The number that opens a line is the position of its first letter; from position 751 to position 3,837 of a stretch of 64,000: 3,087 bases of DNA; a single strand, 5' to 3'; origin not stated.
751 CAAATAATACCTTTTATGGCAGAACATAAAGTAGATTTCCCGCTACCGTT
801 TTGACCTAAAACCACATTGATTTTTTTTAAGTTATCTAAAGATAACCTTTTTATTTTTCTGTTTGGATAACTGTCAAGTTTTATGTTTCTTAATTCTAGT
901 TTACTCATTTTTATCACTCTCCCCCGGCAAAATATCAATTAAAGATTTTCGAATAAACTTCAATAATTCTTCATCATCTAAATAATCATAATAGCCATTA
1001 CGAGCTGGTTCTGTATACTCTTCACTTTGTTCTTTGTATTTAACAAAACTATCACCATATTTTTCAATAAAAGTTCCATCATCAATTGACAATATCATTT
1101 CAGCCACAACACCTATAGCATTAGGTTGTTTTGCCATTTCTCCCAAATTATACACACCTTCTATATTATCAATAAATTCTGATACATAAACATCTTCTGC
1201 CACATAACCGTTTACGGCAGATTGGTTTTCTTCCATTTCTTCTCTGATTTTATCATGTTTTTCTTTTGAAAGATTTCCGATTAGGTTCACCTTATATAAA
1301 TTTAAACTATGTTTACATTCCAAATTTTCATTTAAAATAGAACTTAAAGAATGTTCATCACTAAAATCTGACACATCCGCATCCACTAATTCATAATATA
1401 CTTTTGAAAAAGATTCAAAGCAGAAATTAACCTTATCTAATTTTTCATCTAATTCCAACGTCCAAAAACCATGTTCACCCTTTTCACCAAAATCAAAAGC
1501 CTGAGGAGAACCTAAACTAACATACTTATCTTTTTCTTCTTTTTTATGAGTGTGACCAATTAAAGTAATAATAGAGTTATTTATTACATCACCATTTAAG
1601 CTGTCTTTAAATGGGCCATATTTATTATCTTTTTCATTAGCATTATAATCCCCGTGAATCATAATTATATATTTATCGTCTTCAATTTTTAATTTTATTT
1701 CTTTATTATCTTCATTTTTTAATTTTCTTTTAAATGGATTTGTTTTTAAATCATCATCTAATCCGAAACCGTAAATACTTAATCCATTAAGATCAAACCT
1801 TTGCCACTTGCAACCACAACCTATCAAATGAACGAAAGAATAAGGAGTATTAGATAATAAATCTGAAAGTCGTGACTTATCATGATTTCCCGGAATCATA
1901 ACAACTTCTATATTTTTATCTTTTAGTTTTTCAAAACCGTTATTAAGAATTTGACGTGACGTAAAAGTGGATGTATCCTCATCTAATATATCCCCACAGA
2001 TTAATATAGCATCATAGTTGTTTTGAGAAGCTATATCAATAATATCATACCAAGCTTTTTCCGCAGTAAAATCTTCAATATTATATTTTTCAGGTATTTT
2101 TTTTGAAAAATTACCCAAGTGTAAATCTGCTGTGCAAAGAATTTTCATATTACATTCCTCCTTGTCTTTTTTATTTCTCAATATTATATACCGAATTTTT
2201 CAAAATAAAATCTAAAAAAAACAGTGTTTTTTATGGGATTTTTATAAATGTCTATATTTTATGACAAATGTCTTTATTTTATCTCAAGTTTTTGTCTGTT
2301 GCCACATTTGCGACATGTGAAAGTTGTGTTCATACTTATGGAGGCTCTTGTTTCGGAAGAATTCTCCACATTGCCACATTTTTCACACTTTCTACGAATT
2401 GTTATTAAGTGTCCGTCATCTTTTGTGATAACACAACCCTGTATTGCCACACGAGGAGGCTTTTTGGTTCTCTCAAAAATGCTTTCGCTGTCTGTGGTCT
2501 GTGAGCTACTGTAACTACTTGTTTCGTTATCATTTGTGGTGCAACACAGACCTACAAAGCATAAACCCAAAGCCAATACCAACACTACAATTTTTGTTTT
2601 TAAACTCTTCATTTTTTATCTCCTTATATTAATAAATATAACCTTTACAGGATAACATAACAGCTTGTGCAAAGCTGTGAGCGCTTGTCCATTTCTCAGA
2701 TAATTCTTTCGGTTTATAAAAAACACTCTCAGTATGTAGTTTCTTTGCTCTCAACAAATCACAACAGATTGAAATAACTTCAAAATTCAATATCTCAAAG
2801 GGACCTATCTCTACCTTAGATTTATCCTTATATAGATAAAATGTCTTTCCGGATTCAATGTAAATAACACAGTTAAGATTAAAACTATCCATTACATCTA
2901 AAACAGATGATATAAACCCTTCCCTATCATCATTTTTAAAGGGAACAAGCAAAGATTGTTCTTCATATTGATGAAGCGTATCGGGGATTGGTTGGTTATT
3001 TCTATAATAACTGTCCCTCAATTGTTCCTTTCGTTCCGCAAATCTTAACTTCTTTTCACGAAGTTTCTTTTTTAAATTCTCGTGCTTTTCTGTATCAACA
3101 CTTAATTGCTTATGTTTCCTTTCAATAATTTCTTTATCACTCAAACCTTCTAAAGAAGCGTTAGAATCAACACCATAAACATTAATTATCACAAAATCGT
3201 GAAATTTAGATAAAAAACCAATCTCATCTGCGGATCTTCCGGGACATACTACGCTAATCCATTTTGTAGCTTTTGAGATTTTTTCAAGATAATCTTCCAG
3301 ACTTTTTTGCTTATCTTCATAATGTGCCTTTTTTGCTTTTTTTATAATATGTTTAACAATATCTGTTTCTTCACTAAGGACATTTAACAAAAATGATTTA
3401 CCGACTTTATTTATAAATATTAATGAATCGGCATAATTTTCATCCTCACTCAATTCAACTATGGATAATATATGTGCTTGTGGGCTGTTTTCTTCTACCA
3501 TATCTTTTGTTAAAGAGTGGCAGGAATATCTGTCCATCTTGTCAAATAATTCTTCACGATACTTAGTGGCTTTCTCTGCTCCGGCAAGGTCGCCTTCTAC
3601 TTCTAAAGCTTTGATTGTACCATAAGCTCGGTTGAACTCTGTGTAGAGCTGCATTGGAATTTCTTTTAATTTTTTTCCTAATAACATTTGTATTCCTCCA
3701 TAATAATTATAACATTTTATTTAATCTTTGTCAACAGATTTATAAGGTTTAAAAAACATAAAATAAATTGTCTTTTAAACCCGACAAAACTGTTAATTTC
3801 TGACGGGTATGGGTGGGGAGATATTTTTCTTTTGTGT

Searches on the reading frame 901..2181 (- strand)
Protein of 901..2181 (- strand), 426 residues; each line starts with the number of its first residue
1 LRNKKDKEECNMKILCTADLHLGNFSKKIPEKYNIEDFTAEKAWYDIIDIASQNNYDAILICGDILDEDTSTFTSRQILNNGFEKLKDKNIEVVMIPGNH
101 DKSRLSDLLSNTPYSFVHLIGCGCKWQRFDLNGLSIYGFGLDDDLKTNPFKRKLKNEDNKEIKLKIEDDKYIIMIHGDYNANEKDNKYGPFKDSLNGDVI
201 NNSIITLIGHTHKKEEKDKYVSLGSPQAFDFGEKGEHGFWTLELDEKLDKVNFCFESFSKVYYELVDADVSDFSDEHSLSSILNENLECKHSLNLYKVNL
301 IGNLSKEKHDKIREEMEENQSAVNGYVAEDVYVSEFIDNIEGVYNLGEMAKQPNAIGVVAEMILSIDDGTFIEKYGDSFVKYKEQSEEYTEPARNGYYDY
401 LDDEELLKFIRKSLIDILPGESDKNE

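Call 4: search_protein_families(library=pfam, proteins=[window:901-2181:-], max_evalue=0.01)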
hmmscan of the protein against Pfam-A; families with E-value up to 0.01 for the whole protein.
window:901-2181:- (426 aa): 3 families
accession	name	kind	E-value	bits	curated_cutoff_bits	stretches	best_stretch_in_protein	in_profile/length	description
PF00149.33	Metallophos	-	3.7e-12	47.5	21.5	1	12-213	1-190/191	Calcineurin-like phosphoesterase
PF12850.12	Metallophos_2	-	4e-07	30.6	27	1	12-244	1-151/154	Calcineurin-like phosphoesterase superfamily domain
PF10425.15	SdrG_C_C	-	0.0093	16.5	24.4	0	147-186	89-132/156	C-terminus of bacterial fibrinogen-binding adhesin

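Call 5: search_protein_families(library=padloc, proteins=[window:901-2181:-], max_evalue=0.01)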
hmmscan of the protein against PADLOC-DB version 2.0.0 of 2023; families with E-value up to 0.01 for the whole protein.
window:901-2181:- (426 aa): 2 families
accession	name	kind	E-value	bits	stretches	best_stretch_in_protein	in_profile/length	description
PDLC00736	Effector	-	2.4e-06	24.8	1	46-105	30-89/561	Endonuclease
PDLC04908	PDC-S10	-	3.3e-05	21.3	1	55-178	29-145/223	-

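Call 6: search_protein_families(library=ncbifam, proteins=[window:901-2181:-], max_evalue=0.01)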
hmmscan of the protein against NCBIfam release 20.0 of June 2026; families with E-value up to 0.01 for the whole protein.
window:901-2181:- (426 aa): 12 families
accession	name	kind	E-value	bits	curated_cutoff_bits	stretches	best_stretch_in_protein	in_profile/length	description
TIGR00619.1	sbcd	subfamily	1.1e-19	71.3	77.65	1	12-104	1-90/252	exonuclease subunit SbcD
NF041031.1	Mre11_Sulfo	equivalog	3.2e-09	36.5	500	1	14-177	2-158/374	DNA double-strand break repair protein Mre11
NF008206.2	PRK10966.1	equivalog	1.6e-08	34.1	450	1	12-102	1-86/380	exonuclease subunit SbcD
NF041029.1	Mre11_Pyroc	equivalog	2.7e-06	26.5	600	1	12-104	1-89/438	DNA double-strand break repair protein Mre11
TIGR04123.1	P_estr_lig_assc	hypoth_equivalog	2.9e-06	26.8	150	1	12-104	21-114/207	ligase-associated DNA damage response endonuclease PdeM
NF041754.1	sbcd_Bac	equivalog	3.1e-06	26.6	750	1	12-122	1-108/390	exonuclease subunit SbcD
NF008359.0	PRK11148.1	equivalog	3.4e-06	26.8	225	1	5-132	8-128/275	3',5'-cyclic-AMP phosphodiesterase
NF053862.1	DS9_1_antiphage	equivalog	0.00017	20.6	420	1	12-104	194-291/486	anti-phage phosphoesterase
NF041030.1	Mre11_Halo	equivalog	0.00031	20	550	1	13-107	3-93/361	DNA double-strand break repair protein Mre11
TIGR00024.1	SbcD_rel_arch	hypoth_equivalog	0.0005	19.8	115.2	1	16-102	19-100/224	putative phosphoesterase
TIGR00583.1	mre11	equivalog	0.0048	15.9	434.6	1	12-71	4-58/405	DNA repair protein (mre11)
NF003118.0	PRK04036.1-3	equivalog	0.0054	15.7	445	0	83-106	302-324/481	DNA-directed DNA polymerase II small subunit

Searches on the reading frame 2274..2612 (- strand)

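Call 4: search_protein_families(library=pfam, proteins=[window:2274-2612:-], max_evalue=0.01)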
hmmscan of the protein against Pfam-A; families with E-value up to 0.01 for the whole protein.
window:2274-2612:- (112 aa): 0 families

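Call 5: search_protein_families(library=padloc, proteins=[window:2274-2612:-], max_evalue=0.01)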
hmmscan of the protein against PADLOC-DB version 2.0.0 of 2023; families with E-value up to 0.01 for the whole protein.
window:2274-2612:- (112 aa): 1 family
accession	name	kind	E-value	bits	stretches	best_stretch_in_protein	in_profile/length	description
PDLC01691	Cas12f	-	0.00082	17.4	1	72-107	287-315/332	CAS-V-F; effector__SPE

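Call 6: search_protein_families(library=ncbifam, proteins=[window:2274-2612:-], max_evalue=0.01)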
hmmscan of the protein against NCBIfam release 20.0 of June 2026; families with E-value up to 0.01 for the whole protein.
window:2274-2612:- (112 aa): 0 families

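Call 91: search_protein_families(library=phrogs, proteins=[window:2274-2612:-], max_evalue=0.01)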
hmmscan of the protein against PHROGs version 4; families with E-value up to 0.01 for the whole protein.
window:2274-2612:- (112 aa): 1 family
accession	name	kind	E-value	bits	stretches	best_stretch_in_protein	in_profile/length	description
phrog_17564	-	unknown function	0.007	17.4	0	28-63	22-57/65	-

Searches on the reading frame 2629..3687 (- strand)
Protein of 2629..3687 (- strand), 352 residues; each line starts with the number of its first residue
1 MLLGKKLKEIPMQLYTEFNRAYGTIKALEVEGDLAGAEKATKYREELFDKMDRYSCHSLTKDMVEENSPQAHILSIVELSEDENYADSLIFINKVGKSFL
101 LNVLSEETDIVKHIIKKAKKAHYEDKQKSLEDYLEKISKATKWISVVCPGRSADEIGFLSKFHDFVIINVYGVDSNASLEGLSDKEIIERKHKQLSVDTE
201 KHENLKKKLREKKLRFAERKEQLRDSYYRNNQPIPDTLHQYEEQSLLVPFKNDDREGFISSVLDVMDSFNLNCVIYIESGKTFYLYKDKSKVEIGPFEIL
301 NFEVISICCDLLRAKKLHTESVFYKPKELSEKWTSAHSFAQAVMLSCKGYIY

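Call 4: search_protein_families(library=pfam, proteins=[window:2629-3687:-], max_evalue=0.01)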
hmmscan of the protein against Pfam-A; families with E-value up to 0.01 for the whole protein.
window:2629-3687:- (352 aa): 0 families

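Call 5: search_protein_families(library=padloc, proteins=[window:2629-3687:-], max_evalue=0.01)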
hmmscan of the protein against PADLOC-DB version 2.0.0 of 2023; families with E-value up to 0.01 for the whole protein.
window:2629-3687:- (352 aa): 0 families

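Call 6: search_protein_families(library=ncbifam, proteins=[window:2629-3687:-], max_evalue=0.01)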
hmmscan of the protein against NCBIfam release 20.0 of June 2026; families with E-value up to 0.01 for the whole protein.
window:2629-3687:- (352 aa): 0 families

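Call 61: find_encoding_contigs(protein=window:2629-3687:-, flank=10000, max_places=6)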
Protein window:2629-3687:- (352 aa): 2 contigs read that carry it; 2 places shown.
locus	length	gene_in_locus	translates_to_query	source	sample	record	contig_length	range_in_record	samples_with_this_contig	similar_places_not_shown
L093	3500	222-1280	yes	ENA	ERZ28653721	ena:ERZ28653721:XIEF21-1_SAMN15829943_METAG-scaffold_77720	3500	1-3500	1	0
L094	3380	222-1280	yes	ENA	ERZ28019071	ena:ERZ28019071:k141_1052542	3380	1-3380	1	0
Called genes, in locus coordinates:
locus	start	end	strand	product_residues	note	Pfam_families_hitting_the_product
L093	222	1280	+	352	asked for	-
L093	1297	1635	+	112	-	-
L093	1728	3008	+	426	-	PF00149:Metallophos, PF12850:Metallophos_2 (weak)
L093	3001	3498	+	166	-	?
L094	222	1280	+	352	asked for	-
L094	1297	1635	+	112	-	-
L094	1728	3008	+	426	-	PF00149:Metallophos, PF12850:Metallophos_2 (weak)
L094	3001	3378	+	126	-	?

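Call 91: search_protein_families(library=phrogs, proteins=[window:2629-3687:-], max_evalue=0.01)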
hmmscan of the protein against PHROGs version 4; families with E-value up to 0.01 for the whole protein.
window:2629-3687:- (352 aa): 2 families
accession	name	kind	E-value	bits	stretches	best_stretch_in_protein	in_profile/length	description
phrog_4354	-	unknown function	0.00022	22.6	1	39-133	12-97/130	-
phrog_13866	-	unknown function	0.004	18.4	0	54-127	38-112/115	-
